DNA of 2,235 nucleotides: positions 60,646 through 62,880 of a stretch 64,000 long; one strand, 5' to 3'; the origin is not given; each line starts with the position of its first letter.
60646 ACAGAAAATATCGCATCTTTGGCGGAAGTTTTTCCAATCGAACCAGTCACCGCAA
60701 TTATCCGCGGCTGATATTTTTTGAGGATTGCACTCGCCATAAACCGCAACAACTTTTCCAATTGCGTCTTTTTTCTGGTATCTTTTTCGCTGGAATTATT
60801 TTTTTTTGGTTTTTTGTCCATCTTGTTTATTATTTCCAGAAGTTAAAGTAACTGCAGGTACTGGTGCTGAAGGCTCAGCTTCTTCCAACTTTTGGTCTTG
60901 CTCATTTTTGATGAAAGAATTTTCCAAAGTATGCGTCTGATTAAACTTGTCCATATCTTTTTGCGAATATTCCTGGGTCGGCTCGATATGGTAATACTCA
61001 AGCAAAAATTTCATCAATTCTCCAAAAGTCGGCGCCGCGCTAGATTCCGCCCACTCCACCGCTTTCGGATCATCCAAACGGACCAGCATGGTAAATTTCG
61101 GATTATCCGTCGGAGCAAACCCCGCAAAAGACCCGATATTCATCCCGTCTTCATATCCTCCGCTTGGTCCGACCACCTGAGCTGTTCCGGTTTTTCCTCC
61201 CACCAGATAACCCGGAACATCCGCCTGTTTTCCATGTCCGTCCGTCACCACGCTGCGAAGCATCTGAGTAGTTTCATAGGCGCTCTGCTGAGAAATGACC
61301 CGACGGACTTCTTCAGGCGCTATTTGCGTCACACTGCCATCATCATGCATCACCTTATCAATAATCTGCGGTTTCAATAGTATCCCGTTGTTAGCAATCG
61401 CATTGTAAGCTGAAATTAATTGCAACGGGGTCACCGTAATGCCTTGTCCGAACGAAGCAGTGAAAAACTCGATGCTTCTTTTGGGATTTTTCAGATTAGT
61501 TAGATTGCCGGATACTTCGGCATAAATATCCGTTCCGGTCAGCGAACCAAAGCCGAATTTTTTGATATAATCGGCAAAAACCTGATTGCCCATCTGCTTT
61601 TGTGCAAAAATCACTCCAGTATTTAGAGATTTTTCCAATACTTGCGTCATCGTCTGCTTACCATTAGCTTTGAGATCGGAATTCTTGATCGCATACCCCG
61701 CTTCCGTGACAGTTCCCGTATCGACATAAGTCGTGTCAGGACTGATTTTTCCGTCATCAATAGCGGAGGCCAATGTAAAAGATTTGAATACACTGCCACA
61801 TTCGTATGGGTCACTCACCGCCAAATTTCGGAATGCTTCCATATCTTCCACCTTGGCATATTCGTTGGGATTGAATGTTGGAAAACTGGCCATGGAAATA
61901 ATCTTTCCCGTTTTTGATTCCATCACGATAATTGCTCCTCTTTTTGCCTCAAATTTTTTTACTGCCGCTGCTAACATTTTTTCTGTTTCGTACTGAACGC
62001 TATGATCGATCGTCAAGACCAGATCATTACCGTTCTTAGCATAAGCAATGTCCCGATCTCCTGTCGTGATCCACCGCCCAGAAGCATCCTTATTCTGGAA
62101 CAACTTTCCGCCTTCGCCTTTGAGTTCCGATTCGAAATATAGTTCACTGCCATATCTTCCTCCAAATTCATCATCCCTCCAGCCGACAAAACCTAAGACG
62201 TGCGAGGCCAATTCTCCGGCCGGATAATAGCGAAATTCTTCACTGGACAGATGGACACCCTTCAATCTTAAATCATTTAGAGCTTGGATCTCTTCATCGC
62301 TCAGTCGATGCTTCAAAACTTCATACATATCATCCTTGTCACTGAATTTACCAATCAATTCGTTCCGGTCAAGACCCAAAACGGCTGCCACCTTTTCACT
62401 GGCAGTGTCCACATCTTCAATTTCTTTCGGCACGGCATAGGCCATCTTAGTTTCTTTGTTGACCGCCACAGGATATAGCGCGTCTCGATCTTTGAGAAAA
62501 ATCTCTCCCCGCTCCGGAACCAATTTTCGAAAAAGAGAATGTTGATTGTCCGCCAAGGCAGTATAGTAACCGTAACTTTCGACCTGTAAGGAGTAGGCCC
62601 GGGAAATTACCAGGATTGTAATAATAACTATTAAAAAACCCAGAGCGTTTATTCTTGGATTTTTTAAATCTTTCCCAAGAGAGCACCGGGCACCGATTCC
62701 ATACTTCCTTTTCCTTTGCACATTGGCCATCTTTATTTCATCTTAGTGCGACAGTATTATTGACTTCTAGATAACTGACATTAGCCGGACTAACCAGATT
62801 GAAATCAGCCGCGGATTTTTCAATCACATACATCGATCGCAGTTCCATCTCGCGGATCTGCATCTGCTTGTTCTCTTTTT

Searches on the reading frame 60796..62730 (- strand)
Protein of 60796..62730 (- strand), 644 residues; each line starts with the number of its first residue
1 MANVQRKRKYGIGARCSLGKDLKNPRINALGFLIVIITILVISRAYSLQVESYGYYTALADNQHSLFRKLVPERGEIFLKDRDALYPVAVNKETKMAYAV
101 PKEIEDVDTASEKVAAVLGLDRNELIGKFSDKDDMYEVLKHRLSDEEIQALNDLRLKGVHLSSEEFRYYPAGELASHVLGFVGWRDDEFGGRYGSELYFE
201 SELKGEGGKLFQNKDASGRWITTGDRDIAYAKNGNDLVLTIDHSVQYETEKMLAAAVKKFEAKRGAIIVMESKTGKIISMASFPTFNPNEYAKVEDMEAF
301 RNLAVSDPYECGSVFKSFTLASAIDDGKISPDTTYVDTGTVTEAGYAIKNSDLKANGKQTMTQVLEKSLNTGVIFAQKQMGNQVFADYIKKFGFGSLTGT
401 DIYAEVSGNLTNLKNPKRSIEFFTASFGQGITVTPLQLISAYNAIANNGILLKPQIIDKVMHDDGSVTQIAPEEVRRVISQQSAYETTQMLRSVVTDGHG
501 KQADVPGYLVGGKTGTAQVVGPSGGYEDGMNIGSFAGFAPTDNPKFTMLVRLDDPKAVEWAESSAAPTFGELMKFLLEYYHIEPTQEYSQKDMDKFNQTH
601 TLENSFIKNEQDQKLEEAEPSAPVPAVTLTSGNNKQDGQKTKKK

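Call 27: find_encoding_contigs(protein=window:60796-62730:-, flank=10000, max_places=3)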
Protein window:60796-62730:- (644 aa): 4 contigs read that carry it; 3 places shown.
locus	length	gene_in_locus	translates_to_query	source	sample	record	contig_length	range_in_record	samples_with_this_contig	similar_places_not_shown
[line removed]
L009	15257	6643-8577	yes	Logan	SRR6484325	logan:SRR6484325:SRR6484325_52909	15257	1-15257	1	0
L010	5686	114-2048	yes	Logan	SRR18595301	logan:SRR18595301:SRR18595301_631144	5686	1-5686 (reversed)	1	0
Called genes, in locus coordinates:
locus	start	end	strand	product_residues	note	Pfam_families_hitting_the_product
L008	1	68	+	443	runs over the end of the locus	PF13638:PIN_4, PF02562:PhoH, PF13604:AAA_30 (faint)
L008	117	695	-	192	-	-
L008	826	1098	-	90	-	-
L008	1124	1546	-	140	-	-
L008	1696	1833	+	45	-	-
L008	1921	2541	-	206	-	-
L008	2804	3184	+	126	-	-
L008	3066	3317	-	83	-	PF01541:GIY-YIG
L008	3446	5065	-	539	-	PF05496:RuvB_N (weak), PF13177:DNA_pol3_delta2, PF13401:AAA_22 (faint), PF13604:AAA_30 (weak), PF00004:AAA, PF22608:DNAX_ATPase_lid, PF12169:DNA_pol3_gamma3, PF20964:DnaX_C (weak)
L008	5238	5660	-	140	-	PF01934:HepT-like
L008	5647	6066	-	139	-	PF01909:NTP_transf_2, PF18765:Polbeta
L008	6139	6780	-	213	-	PF04138:GtrA_DPMS_TM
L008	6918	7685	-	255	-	-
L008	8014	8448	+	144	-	PF02381:MraZ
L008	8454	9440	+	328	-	PF01795:Methyltransf_5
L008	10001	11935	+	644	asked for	PF03717:PBP_dimer, PF00905:Transpeptidase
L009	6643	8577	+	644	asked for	PF03717:PBP_dimer, PF00905:Transpeptidase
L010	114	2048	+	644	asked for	PF03717:PBP_dimer, PF00905:Transpeptidase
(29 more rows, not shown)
